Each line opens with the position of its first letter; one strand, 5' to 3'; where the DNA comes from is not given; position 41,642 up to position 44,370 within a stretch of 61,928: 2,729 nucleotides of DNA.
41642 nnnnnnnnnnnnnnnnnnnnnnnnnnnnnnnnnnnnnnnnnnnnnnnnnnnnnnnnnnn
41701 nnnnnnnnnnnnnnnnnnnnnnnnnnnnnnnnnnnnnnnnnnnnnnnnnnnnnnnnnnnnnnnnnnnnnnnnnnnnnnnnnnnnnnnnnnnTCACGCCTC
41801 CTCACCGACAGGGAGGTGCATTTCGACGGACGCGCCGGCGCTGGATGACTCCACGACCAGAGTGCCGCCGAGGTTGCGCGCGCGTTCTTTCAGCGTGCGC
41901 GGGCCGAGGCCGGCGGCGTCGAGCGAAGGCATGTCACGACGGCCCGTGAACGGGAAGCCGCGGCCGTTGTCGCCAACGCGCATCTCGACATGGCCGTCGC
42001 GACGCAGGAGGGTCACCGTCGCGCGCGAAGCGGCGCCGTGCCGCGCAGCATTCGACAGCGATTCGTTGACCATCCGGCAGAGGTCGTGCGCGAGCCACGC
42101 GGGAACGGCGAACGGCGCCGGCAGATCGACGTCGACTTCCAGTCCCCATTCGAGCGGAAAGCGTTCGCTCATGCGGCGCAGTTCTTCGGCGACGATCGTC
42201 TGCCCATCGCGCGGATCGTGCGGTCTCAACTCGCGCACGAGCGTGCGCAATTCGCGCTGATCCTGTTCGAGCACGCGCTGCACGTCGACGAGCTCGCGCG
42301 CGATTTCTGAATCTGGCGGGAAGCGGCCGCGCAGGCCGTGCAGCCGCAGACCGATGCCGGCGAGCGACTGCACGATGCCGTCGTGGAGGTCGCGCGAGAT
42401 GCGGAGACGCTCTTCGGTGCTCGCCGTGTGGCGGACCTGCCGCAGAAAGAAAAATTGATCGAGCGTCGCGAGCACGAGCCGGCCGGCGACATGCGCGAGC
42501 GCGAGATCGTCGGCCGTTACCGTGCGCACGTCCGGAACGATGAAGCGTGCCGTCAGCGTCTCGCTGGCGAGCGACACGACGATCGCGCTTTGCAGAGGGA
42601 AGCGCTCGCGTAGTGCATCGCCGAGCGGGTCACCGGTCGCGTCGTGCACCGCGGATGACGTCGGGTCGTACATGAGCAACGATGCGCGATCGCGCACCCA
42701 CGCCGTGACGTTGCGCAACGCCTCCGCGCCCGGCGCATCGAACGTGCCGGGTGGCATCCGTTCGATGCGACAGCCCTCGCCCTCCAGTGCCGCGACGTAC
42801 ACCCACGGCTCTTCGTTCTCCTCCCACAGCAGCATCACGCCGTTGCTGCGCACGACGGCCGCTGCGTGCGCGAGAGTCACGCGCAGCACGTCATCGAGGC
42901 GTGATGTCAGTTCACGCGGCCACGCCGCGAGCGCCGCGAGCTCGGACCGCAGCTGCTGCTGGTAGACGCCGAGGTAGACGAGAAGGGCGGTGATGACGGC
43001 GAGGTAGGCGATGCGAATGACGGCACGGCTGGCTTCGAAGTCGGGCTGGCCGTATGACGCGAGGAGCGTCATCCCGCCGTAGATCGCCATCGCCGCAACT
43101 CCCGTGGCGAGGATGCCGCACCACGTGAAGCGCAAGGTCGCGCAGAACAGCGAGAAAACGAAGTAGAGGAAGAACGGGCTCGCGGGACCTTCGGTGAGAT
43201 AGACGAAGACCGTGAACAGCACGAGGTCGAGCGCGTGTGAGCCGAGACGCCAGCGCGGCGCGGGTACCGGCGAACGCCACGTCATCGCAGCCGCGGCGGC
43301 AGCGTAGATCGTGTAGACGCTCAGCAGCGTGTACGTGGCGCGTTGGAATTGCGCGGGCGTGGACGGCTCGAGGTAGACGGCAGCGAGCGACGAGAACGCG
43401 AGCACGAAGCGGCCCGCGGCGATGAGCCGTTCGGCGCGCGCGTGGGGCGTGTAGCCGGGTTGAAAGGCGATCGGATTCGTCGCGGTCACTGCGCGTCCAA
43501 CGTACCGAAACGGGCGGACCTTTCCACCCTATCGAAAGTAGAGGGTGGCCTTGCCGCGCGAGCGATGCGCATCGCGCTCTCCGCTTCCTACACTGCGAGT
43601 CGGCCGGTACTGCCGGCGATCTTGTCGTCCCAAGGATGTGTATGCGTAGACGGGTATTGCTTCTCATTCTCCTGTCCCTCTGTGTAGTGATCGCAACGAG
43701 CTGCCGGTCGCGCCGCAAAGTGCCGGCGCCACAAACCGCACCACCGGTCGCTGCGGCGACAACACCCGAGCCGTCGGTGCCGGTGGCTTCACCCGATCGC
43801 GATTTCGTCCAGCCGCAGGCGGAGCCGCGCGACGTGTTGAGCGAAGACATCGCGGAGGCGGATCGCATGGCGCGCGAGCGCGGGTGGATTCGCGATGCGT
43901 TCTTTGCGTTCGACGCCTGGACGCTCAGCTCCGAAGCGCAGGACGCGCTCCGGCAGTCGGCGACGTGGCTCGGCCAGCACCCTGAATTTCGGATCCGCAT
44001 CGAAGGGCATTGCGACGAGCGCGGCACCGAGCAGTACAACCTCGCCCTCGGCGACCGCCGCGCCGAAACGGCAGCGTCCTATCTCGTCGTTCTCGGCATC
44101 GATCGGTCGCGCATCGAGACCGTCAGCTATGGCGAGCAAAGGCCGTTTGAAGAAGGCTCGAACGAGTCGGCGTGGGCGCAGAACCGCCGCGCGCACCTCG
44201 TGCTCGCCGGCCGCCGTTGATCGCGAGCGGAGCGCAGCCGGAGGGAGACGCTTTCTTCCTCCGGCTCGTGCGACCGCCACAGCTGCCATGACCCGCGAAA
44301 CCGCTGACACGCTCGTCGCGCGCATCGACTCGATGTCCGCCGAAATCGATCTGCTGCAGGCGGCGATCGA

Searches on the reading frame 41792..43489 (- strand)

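Call 31: search_protein_families(library=pfam, proteins=[window:41792-43489:-], max_evalue=0.001)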
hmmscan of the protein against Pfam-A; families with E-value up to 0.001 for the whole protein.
window:41792-43489:- (565 aa): 2 families
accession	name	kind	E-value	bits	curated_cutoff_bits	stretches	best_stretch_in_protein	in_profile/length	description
PF07730.19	HisKA_3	-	1.4e-14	54.8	24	1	360-425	1-67/68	Histidine kinase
PF02518.31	HATPase_c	-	3.5e-10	40.8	26.4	1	469-561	5-109/111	Histidine kinase-, DNA gyrase B-, and HSP90-like ATPase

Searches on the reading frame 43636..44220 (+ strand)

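Call 31: search_protein_families(library=pfam, proteins=[window:43636-44220:+], max_evalue=0.001)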
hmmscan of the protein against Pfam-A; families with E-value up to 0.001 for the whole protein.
window:43636-44220:+ (194 aa): 1 family
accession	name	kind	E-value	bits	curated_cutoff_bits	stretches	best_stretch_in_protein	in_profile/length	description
PF00691.25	OmpA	-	3.6e-20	72.6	27.2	1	89-184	1-98/98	OmpA family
